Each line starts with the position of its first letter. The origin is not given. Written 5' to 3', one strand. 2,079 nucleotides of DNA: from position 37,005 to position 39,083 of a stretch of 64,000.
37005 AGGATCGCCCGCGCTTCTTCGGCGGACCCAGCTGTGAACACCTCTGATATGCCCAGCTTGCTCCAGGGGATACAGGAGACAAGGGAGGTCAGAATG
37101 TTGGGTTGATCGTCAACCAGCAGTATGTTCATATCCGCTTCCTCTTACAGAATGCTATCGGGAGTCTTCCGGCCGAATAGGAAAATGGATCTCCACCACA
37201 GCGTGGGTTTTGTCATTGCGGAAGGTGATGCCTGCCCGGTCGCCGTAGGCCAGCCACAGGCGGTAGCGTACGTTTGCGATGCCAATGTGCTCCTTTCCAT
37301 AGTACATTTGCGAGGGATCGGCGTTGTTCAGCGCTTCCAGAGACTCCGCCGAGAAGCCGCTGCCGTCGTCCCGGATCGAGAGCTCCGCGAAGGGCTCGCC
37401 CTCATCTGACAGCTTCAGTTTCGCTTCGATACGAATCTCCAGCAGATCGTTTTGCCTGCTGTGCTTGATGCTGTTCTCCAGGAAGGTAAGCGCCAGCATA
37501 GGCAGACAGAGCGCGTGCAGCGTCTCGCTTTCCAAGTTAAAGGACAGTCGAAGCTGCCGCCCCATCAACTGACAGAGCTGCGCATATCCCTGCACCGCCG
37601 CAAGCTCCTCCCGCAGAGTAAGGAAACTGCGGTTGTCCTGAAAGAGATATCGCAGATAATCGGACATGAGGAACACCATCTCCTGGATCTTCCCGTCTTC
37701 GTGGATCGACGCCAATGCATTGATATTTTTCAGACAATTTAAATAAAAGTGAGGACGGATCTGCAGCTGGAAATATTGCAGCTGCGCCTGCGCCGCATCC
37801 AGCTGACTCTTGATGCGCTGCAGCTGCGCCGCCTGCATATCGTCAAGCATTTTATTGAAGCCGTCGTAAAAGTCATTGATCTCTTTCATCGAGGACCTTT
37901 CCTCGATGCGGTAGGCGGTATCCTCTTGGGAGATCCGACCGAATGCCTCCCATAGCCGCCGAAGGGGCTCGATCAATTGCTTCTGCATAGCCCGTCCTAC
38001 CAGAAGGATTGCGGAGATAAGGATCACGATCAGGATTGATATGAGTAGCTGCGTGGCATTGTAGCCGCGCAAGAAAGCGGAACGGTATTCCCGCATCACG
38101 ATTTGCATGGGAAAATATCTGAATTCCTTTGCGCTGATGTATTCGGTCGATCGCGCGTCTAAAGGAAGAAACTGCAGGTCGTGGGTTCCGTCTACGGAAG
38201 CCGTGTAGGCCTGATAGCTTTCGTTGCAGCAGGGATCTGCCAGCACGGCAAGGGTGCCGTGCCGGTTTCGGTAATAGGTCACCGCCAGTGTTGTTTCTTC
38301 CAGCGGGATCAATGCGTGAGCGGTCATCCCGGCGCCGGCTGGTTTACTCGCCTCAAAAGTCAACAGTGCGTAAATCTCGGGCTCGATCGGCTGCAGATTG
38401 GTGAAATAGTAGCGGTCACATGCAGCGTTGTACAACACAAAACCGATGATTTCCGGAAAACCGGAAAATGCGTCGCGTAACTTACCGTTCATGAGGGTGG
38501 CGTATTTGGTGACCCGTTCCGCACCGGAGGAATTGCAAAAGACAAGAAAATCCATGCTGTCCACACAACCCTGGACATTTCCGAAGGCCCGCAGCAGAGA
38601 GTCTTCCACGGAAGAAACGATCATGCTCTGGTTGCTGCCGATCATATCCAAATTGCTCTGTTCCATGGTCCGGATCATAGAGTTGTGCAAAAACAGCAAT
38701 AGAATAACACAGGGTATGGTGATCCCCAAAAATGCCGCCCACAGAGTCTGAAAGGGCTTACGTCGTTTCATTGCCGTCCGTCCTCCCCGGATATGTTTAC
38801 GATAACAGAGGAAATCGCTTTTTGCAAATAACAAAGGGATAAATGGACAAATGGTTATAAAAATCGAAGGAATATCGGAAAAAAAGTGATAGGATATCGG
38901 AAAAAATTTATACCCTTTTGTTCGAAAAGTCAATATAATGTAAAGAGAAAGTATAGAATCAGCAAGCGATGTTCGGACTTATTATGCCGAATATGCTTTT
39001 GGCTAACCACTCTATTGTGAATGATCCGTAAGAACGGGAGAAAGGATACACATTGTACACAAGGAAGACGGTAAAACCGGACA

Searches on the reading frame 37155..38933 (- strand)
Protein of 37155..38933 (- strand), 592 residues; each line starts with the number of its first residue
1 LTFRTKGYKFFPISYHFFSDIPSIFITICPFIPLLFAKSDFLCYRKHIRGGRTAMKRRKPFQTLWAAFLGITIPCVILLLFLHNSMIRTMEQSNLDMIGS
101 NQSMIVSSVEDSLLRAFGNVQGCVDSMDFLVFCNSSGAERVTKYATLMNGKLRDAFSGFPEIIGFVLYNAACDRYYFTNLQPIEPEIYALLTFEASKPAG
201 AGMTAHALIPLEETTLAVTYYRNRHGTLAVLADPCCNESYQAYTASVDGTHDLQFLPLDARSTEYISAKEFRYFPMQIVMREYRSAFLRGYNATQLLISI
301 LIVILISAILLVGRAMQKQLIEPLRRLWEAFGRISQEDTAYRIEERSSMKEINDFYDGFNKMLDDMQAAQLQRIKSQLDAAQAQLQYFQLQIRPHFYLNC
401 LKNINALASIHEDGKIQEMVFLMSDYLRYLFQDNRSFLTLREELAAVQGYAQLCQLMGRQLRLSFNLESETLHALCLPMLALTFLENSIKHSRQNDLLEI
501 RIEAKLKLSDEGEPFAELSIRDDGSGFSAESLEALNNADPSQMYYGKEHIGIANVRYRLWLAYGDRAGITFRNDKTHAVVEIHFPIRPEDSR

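Call 60: search_protein_families(library=pfam, proteins=[window:37155-38933:-], max_evalue=0.0001)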
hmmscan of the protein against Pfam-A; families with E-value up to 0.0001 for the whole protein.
window:37155-38933:- (592 aa): 2 families
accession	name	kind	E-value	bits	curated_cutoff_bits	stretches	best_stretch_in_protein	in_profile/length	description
PF06580.19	His_kinase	-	1.5e-17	64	25.2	1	383-456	1-75/81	Histidine kinase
PF02518.31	HATPase_c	-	2.7e-05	25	26.4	1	484-586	13-109/111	Histidine kinase-, DNA gyrase B-, and HSP90-like ATPase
